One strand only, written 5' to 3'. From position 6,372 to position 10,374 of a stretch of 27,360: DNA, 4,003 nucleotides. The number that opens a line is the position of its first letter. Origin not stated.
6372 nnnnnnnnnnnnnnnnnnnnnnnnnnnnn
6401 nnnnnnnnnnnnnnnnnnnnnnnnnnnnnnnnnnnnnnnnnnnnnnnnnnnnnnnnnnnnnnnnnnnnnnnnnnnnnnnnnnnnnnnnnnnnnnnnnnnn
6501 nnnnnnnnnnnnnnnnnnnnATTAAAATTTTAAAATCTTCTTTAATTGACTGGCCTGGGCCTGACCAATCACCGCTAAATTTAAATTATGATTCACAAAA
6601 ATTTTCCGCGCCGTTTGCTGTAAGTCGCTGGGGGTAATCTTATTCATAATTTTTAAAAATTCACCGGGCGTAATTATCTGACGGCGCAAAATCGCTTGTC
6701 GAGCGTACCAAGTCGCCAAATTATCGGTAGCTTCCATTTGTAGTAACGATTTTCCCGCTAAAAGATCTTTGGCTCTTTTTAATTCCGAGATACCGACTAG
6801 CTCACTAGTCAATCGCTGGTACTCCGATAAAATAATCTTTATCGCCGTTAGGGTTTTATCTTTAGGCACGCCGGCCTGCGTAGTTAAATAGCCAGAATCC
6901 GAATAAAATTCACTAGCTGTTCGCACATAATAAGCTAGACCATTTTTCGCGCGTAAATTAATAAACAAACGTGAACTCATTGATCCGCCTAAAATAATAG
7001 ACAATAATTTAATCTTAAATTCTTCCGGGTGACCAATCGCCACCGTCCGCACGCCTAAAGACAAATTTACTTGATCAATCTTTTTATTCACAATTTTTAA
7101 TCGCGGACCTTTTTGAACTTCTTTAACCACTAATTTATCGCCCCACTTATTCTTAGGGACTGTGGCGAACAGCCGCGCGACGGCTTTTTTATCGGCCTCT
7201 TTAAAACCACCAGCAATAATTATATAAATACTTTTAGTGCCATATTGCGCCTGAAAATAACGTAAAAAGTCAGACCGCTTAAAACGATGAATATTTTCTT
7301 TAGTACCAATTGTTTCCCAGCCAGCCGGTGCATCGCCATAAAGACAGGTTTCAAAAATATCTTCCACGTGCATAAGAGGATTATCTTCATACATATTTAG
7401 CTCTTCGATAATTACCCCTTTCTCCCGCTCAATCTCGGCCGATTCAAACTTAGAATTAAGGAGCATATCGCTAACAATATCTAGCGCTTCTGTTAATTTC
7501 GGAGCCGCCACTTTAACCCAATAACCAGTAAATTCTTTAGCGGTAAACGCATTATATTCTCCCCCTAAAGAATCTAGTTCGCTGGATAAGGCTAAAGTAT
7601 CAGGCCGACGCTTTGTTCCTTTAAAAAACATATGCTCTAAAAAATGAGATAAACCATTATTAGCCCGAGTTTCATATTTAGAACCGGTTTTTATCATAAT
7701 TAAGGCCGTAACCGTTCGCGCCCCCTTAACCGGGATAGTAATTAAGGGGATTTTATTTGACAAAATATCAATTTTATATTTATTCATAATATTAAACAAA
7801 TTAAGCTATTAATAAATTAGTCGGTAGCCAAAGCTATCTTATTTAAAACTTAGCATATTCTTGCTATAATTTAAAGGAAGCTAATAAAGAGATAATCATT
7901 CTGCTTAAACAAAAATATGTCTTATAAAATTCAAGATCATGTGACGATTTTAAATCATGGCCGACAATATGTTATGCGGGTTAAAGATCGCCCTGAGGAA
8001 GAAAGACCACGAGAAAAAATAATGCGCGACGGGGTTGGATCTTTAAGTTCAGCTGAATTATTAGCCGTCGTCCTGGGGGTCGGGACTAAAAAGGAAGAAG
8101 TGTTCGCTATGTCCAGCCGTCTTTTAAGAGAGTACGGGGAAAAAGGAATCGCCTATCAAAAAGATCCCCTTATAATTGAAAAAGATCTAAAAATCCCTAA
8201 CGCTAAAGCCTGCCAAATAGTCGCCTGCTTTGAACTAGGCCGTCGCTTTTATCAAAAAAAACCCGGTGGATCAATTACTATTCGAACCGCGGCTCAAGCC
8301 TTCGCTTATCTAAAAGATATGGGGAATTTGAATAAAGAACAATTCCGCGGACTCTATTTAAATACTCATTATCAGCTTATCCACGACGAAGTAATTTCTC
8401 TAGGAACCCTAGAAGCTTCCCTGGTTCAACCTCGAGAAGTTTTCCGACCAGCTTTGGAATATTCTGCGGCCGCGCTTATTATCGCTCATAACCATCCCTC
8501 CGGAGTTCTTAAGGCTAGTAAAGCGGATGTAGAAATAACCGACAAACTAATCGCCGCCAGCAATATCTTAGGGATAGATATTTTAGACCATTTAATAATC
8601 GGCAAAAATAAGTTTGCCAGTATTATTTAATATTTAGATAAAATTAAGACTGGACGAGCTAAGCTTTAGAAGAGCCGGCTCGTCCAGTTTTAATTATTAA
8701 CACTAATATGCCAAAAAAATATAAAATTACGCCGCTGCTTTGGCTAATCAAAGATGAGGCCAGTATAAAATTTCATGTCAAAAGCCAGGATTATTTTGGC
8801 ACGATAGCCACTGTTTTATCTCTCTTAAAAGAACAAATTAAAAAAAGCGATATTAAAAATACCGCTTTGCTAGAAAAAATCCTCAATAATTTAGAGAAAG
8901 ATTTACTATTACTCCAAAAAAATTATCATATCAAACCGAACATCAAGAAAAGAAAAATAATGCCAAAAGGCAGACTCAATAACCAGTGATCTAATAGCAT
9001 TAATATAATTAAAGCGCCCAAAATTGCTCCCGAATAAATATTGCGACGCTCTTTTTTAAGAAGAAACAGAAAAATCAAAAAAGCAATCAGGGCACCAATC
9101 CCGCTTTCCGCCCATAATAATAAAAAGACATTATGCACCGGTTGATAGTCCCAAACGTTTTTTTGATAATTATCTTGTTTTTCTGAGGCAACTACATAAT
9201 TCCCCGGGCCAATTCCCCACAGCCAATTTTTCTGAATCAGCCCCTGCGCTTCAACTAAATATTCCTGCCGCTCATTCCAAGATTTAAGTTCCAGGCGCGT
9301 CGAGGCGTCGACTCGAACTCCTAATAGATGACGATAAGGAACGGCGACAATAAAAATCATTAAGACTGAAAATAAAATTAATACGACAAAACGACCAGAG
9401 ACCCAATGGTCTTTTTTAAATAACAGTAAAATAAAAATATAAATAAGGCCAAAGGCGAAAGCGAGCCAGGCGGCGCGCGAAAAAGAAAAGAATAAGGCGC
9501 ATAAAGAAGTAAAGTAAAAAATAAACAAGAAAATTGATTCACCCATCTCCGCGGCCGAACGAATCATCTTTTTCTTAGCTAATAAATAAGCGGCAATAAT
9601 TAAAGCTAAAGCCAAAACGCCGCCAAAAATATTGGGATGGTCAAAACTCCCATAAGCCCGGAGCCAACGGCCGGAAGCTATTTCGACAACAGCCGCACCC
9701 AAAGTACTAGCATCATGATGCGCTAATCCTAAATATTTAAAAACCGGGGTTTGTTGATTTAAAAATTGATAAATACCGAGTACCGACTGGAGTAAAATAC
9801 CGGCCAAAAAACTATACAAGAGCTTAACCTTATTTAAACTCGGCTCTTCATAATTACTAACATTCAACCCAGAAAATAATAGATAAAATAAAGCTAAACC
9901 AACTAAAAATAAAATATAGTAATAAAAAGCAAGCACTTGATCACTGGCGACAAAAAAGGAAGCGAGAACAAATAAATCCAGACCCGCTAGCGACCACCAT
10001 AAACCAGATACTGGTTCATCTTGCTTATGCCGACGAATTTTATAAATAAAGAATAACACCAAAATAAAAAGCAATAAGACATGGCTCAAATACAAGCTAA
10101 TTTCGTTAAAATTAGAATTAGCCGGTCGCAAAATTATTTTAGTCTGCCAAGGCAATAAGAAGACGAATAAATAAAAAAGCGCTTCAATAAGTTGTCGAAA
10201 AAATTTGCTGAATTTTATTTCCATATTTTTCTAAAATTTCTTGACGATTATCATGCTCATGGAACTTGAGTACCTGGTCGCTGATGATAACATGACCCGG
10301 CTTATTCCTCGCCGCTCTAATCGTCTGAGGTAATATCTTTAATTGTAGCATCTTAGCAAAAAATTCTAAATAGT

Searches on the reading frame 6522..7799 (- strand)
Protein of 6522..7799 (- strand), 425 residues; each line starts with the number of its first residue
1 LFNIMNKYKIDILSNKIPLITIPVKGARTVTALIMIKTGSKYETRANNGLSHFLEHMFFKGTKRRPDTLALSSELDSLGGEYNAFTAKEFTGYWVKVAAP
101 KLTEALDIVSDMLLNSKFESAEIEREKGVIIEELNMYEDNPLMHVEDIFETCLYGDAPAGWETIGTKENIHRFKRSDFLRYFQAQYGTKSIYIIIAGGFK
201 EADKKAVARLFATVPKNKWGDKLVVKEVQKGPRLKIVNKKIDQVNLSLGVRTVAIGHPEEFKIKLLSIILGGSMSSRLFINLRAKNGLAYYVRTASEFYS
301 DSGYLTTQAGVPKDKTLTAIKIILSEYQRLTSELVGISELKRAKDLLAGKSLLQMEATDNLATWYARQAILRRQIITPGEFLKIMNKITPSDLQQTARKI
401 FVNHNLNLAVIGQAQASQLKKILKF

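Call 77: search_protein_families(library=pfam, proteins=[window:6522-7799:-], max_evalue=0.0001)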
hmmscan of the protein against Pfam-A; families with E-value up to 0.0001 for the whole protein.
window:6522-7799:- (425 aa): 2 families
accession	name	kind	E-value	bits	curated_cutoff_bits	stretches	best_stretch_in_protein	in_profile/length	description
PF00675.25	Peptidase_M16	-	2e-36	125.5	22.3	1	26-166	9-148/149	Insulinase (Peptidase family M16)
PF05193.26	Peptidase_M16_C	-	2.2e-26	93.2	23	1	173-346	2-180/181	Peptidase M16 inactive domain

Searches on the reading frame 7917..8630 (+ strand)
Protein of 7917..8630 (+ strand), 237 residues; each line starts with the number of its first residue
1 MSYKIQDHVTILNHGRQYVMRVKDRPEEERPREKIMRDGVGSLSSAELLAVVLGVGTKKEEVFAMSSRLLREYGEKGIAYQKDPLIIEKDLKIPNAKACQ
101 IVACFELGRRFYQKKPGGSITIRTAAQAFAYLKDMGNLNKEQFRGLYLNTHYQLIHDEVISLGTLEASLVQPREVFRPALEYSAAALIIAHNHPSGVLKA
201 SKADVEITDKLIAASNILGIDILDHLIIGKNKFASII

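Call 77: search_protein_families(library=pfam, proteins=[window:7917-8630:+], max_evalue=0.0001)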
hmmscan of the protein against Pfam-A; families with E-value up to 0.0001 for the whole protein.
window:7917-8630:+ (237 aa): 2 families
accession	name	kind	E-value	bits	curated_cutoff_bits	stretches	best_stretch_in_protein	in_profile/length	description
PF04002.20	RadC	-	7.1e-38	129.7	22.1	1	123-236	2-116/121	RadC-like JAB domain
PF20582.4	UPF0758_N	-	1.3e-16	60.9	27.1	1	22-73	1-51/77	UPF0758 N-terminal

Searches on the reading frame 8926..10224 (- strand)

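Call 77: search_protein_families(library=pfam, proteins=[window:8926-10224:-], max_evalue=0.0001)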
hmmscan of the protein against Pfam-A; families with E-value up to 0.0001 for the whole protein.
window:8926-10224:- (432 aa): 1 family
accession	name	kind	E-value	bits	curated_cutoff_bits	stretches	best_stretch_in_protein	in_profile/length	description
PF04932.20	Wzy_C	-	1.2e-19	71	31.7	1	237-383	3-149/149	O-Antigen ligase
